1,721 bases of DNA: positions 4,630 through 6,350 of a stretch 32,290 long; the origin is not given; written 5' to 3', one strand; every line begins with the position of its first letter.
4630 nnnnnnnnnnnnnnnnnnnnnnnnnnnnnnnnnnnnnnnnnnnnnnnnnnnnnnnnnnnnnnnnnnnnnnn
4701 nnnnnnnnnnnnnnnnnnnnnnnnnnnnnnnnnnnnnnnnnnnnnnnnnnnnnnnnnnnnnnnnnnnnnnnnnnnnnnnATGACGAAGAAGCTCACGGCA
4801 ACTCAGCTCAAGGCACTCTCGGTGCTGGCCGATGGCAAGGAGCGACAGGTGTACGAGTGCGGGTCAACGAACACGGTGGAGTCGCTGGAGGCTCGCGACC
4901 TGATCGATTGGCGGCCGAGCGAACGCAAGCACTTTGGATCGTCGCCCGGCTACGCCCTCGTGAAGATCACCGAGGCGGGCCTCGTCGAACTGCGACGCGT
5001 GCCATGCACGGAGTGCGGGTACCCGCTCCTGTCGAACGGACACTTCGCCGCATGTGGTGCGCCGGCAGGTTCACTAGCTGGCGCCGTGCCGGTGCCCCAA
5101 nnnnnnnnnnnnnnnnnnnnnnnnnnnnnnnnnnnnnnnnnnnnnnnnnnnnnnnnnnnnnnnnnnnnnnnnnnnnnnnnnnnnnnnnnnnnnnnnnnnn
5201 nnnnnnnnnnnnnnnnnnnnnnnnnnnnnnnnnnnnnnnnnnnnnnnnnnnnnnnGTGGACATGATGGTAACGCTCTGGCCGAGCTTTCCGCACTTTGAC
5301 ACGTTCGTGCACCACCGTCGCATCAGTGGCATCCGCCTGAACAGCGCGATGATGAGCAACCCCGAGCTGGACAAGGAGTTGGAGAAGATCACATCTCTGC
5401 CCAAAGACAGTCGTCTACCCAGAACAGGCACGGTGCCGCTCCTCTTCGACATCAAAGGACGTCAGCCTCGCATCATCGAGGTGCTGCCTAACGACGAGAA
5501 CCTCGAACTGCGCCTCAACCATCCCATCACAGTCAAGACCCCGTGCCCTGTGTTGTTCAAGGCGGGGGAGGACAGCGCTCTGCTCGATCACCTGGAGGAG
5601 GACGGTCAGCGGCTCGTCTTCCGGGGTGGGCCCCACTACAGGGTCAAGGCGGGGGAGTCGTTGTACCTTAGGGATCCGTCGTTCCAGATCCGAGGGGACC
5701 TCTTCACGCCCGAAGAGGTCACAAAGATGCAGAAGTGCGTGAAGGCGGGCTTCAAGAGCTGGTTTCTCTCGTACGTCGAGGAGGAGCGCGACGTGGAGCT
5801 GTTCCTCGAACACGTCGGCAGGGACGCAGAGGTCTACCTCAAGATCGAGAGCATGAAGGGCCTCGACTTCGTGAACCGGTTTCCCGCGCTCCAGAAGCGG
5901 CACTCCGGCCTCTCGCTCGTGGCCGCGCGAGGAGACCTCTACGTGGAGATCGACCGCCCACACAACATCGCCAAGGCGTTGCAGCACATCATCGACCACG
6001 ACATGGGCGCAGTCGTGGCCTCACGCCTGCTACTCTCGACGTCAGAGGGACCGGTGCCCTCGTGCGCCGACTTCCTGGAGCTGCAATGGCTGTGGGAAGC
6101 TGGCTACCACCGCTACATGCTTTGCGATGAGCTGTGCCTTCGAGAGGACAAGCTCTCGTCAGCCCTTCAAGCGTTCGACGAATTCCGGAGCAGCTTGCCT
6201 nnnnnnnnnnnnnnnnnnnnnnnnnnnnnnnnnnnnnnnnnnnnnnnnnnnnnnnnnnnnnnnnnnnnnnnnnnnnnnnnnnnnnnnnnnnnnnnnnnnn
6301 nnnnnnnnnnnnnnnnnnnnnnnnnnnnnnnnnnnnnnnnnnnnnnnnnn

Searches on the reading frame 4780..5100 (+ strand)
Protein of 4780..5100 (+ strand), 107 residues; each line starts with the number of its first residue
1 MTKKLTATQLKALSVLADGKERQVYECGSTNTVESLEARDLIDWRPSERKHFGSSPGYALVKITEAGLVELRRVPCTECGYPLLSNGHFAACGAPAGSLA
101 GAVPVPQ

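Call 98: search_protein_families(library=pfam, proteins=[window:4780-5100:+], max_evalue=0.01)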
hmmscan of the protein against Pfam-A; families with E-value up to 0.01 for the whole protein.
window:4780-5100:+ (107 aa): 0 families

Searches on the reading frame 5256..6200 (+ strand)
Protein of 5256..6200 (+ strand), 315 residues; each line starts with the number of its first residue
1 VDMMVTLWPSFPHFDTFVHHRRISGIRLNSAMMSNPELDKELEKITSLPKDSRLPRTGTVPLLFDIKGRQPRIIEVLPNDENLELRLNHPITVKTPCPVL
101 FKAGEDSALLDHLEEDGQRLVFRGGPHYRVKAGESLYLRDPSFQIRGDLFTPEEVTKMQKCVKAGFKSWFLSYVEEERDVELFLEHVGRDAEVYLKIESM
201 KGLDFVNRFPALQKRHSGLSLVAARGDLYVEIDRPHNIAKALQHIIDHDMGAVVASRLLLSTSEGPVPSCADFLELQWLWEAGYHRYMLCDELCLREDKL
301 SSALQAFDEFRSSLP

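Call 15: search_protein_families(library=pfam, proteins=[window:5256-6200:+], max_evalue=0.1)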
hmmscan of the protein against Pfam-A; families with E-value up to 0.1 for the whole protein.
window:5256-6200:+ (315 aa): 1 family
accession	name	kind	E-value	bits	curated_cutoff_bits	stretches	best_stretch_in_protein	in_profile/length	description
PF00224.27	PK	-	0.00051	19.7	30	1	145-272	169-297/328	Pyruvate kinase, barrel domain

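Call 35: search_solved_structures(query=A3, max_evalue=0.01, show_alignments=1)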
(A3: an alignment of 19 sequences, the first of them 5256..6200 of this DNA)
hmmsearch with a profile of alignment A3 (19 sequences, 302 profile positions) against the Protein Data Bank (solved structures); distinct sequences matched with E-value up to 0.01: 85 (the best 60 are shown).
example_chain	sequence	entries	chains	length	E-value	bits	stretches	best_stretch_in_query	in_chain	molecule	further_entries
1a3w_A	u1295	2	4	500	4e-11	45.8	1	140-269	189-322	PYRUVATE KINASE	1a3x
7oo1_A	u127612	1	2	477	2.7e-10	43.1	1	154-282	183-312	Pyruvate kinase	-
8edr_A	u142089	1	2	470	1.4e-09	40.8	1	156-281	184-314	Pyruvate kinase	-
3qv9_A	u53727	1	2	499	2.1e-09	40.2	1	142-279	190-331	Pyruvate kinase 2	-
6du6_A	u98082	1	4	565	2.1e-09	40.1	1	141-290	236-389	Pyruvate kinase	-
4krz_A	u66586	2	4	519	2.2e-09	40.1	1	142-279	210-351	Pyruvate kinase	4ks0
8eds_A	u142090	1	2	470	2.3e-09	40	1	156-281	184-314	Pyruvate kinase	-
6su1_A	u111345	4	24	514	3e-09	39.6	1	139-279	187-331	Pyruvate kinase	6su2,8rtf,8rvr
8eq3_A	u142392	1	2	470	3.5e-09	39.4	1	156-281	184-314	Pyruvate kinase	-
8eq0_B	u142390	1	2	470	3.7e-09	39.4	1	156-281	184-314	Pyruvate kinase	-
8eq1_A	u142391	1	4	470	3.7e-09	39.3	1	156-281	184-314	Pyruvate kinase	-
8edt_A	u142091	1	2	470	3.7e-09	39.3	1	156-281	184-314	Pyruvate kinase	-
4yng_A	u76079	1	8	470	3.7e-09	39.3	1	156-281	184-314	Pyruvate kinase I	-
1pky_A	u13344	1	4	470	4e-09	39.2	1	156-281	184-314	PYRUVATE KINASE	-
1e0u_A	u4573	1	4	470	4.3e-09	39.1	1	156-281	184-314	Pyruvate kinase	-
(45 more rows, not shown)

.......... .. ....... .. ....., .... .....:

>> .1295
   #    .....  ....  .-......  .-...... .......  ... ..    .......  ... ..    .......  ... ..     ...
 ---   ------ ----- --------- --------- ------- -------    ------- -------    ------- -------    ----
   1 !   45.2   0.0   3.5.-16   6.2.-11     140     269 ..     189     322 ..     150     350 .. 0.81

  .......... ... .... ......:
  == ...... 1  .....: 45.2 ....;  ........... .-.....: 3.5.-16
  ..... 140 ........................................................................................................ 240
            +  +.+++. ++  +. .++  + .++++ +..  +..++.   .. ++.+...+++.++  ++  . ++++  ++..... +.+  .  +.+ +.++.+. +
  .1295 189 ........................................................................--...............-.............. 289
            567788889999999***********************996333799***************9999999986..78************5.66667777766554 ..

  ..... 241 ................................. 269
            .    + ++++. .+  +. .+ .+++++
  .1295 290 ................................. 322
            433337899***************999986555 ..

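Call 36: search_protein_families(library=pfam, alignment_id=A3, max_evalue=0.01)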
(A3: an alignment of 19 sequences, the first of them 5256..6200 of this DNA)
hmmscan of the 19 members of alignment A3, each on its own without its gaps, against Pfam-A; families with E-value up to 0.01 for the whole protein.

A. member 1, window:5256-6200:+ (315 aa): 1 family
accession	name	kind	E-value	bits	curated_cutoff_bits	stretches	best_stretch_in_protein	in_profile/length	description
PF00224.27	PK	-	0.00051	19.7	30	1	145-272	169-297/328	Pyruvate kinase, barrel domain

B. families by the number of members that match (of 19 scanned): 1 family
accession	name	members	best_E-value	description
PF00224.27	PK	17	6.2e-13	Pyruvate kinase, barrel domain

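Call 67: search_protein_families(library=padloc, proteins=[window:5256-6200:+], max_evalue=0.01)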
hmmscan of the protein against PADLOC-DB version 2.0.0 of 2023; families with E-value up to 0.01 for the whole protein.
window:5256-6200:+ (315 aa): 0 families

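Call 101: search_protein_representatives(protein=window:5256-6200:+)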
Query: 315 residues. Proteins with E-value up to 0.001 (for the whole library): 252; up to 1e-10: 186; up to 1e-30: 59. The best 150 are listed.
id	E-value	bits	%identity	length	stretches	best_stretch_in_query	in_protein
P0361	9.6e-115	399.9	65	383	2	1-264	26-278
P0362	2.0e-86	306.9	52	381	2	2-264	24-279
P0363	1.5e-84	300.7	51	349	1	3-312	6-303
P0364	9.2e-84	298.1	49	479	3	1-263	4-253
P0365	7.3e-80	285.3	52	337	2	3-267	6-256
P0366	1.3e-79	284.5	50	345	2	2-267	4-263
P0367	1.2e-77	278.0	50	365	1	4-312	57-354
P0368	3.4e-76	273.3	48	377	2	2-268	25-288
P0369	3.0e-74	266.9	50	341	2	2-263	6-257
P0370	5.5e-74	266.0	49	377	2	2-263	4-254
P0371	1.4e-73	264.7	44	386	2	2-264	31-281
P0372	1.9e-73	264.2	50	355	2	1-264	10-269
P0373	7.2e-72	259.0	50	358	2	2-270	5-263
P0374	1.5e-71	257.9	44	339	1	2-311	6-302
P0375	3.5e-71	256.8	49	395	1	2-310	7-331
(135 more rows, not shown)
